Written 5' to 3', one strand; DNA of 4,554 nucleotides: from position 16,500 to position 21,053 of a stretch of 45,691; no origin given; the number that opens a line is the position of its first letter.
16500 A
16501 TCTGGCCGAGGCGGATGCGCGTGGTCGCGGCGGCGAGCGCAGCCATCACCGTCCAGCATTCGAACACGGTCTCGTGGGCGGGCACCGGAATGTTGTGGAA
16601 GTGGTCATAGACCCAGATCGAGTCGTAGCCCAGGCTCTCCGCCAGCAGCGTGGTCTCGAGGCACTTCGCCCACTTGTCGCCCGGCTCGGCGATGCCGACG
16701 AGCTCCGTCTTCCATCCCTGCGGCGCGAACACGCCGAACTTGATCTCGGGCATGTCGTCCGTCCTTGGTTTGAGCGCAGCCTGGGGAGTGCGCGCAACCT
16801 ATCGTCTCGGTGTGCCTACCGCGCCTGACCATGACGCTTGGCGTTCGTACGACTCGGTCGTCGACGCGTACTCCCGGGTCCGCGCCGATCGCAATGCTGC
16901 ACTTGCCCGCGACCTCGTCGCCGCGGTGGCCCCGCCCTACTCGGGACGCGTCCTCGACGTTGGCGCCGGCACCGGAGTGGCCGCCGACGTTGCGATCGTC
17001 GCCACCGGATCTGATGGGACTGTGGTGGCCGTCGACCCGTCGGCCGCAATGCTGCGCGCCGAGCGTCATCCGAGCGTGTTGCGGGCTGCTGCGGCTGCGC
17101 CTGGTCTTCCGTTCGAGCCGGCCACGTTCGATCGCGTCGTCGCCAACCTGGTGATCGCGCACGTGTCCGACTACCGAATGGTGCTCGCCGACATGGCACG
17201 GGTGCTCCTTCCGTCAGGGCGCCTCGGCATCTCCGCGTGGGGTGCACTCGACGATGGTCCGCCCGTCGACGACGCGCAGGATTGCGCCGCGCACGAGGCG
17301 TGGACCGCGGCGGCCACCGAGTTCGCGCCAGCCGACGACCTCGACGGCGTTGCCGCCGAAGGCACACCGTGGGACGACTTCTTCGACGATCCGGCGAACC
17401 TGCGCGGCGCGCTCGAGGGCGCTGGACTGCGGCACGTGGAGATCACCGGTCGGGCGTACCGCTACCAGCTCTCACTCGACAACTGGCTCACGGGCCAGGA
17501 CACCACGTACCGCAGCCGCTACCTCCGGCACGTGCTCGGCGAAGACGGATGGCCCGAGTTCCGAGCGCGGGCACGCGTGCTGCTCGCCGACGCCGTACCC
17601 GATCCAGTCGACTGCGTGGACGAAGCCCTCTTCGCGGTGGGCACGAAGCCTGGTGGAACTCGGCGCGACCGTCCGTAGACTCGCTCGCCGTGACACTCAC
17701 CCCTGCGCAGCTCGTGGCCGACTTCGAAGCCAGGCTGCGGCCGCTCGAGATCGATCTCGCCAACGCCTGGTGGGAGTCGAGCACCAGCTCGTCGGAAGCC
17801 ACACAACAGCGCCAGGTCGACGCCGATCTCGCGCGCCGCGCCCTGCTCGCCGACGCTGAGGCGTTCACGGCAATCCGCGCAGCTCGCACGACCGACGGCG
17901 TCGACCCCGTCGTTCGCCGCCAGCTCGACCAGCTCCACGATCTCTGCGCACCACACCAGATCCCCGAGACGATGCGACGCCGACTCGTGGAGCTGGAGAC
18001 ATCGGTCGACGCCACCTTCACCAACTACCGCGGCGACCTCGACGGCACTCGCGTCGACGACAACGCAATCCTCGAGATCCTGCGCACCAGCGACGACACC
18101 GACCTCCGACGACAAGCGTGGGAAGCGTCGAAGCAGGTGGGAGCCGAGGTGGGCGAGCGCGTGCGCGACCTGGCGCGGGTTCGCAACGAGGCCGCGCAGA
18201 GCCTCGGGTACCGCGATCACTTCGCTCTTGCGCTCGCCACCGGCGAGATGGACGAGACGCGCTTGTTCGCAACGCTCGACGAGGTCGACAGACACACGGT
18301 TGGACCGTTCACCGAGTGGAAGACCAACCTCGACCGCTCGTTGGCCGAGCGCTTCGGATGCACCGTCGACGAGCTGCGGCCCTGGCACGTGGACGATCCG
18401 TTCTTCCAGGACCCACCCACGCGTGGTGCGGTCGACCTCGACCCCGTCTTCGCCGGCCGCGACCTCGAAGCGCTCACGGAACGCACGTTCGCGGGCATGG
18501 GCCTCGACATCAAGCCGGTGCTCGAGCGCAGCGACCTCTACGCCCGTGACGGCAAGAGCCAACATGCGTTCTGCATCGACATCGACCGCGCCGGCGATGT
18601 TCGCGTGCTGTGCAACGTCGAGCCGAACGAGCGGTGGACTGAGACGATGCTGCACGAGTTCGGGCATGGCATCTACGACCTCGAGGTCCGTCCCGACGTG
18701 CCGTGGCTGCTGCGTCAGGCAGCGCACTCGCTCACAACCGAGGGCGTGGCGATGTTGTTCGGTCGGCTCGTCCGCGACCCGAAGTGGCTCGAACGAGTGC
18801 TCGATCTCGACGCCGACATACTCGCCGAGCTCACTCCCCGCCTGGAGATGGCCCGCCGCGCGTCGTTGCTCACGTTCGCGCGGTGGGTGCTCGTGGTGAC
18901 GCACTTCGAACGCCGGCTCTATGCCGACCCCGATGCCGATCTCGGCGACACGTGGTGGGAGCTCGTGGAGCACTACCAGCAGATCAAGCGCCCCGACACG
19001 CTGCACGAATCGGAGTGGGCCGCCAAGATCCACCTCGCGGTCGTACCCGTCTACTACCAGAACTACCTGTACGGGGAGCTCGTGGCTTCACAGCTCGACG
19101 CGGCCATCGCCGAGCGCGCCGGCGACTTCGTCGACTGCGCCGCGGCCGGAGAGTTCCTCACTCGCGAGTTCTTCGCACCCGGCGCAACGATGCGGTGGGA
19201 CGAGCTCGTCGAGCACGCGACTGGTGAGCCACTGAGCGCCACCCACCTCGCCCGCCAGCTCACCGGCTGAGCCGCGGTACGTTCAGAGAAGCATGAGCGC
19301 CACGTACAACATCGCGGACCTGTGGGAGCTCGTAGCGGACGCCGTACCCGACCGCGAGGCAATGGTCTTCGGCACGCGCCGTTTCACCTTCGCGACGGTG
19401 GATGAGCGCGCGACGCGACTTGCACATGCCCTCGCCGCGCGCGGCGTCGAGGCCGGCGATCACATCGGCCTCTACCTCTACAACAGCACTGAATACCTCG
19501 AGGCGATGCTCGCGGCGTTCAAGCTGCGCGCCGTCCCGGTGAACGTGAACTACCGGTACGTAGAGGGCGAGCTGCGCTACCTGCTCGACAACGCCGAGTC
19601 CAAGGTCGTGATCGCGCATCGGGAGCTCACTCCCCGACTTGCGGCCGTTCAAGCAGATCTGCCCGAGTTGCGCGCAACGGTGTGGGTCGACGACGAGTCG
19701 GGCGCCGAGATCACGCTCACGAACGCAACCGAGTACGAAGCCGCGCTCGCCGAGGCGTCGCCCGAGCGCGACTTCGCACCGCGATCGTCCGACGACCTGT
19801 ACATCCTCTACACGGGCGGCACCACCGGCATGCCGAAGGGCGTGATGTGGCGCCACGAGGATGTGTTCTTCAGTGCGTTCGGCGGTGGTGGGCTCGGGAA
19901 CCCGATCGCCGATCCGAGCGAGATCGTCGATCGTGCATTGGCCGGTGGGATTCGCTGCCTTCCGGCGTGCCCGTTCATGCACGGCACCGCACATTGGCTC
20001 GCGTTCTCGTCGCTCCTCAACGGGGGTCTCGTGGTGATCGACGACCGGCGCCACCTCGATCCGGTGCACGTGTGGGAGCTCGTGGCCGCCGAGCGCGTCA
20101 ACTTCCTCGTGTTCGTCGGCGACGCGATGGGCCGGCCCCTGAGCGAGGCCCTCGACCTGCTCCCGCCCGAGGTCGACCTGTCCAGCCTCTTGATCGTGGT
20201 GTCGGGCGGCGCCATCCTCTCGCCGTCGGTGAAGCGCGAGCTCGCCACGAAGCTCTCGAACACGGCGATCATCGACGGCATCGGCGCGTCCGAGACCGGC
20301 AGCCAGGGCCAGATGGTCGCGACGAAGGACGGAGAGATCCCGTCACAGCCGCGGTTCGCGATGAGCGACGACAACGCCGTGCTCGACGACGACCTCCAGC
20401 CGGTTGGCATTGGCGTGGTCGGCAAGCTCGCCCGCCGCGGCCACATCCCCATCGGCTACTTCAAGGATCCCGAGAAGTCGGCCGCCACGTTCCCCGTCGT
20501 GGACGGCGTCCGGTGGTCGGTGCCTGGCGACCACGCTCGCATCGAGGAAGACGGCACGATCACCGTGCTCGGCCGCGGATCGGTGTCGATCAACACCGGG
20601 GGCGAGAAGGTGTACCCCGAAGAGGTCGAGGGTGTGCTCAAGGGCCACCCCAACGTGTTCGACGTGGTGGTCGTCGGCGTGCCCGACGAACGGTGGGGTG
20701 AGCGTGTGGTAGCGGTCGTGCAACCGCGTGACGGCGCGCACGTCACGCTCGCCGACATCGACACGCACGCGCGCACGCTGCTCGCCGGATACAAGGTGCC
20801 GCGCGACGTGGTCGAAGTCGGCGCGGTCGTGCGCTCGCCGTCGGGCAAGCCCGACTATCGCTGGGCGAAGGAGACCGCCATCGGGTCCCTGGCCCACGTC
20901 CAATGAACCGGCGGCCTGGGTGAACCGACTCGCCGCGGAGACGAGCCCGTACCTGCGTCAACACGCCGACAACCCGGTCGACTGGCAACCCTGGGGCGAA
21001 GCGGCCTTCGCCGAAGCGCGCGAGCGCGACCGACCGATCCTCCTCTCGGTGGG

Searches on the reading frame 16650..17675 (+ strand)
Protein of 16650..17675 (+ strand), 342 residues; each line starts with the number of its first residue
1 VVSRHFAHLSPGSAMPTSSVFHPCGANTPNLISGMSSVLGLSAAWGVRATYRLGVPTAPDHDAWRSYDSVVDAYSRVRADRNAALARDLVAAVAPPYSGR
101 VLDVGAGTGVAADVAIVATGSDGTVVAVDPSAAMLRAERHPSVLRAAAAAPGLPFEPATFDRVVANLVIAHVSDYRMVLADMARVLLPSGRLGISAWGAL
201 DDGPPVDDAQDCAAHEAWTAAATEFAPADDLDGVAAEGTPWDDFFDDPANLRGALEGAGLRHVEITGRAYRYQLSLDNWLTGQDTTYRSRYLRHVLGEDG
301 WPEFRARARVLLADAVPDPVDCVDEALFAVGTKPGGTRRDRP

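Call 62: search_protein_families(library=pfam, proteins=[window:16650-17675:+], max_evalue=0.0001)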
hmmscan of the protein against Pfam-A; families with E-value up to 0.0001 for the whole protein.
window:16650-17675:+ (342 aa): 6 families
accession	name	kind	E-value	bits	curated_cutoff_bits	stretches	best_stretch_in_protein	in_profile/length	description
PF08241.18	Methyltransf_11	-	3.1e-15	57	21.2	1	102-192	1-93/95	Methyltransferase domain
PF13489.12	Methyltransf_23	-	7.8e-13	48.9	27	1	84-217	7-124/164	Methyltransferase domain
PF13649.12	Methyltransf_25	-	1e-12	49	27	1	101-190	1-97/97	Methyltransferase domain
PF08242.18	Methyltransf_12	-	2.2e-10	41.6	30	1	102-192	1-98/98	Methyltransferase domain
PF13847.12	Methyltransf_31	-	5.9e-09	36.2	27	1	100-198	6-113/145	Methyltransferase domain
PF01209.24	Ubie_methyltran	-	2.2e-07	30.9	20.1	1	98-192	48-149/233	ubiE/COQ5 methyltransferase family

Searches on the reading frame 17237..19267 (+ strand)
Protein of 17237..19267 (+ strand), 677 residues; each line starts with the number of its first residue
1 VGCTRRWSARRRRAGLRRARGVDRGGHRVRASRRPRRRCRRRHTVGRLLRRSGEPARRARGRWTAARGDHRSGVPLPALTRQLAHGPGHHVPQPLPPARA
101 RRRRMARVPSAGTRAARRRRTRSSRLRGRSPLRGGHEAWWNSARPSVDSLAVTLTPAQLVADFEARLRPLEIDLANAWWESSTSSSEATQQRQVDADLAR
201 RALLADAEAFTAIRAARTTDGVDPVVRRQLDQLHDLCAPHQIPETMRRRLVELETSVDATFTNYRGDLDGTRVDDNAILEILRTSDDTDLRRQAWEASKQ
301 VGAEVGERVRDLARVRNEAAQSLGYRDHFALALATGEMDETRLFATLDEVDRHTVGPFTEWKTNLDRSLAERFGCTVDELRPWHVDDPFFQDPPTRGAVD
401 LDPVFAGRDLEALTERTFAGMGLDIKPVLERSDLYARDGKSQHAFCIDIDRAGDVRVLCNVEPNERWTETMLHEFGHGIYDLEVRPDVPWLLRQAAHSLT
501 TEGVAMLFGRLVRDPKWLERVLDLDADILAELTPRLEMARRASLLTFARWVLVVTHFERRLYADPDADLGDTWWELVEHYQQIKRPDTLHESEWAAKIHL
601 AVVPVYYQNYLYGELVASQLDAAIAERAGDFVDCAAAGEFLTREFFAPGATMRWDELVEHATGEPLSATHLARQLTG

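Call 62: search_protein_families(library=pfam, proteins=[window:17237-19267:+], max_evalue=0.0001)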
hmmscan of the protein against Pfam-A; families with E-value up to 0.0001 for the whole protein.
window:17237-19267:+ (677 aa): 3 families
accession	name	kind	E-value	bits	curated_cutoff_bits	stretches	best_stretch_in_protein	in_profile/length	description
PF01401.24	Peptidase_M2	-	8.3e-18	64.8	23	2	158-335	9-188/581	Angiotensin-converting enzyme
PF01432.26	Peptidase_M3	-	4e-16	59.9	27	1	433-674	190-454/457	Peptidase family M3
PF02074.21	Peptidase_M32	-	3.2e-09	36.4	25.1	0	437-488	222-274/489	Carboxypeptidase Taq (M32) metallopeptidase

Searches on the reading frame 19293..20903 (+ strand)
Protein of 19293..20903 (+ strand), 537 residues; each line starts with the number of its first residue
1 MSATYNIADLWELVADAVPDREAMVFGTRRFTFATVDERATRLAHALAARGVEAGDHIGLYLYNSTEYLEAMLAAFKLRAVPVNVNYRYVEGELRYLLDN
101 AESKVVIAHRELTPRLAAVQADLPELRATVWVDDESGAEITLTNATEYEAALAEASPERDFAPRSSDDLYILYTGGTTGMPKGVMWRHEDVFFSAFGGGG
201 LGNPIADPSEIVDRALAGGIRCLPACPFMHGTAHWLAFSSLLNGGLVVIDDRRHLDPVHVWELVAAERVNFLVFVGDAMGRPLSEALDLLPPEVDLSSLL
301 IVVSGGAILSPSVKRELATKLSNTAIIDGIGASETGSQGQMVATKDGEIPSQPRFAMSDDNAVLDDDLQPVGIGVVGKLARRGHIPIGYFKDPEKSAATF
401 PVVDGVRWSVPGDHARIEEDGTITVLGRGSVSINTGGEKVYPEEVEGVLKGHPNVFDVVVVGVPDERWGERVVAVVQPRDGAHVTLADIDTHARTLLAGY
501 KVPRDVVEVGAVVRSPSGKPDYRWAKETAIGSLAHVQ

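Call 62: search_protein_families(library=pfam, proteins=[window:19293-20903:+], max_evalue=0.0001)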
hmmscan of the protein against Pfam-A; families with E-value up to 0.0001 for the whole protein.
window:19293-20903:+ (537 aa): 2 families
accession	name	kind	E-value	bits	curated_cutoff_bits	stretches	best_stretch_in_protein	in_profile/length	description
PF00501.34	AMP-binding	-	1.2e-64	219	29.9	1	15-384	5-377/384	AMP-binding enzyme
PF13193.12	AMP-binding_C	-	6.3e-16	59.5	24.5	1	444-519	1-76/76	AMP-binding enzyme C-terminal domain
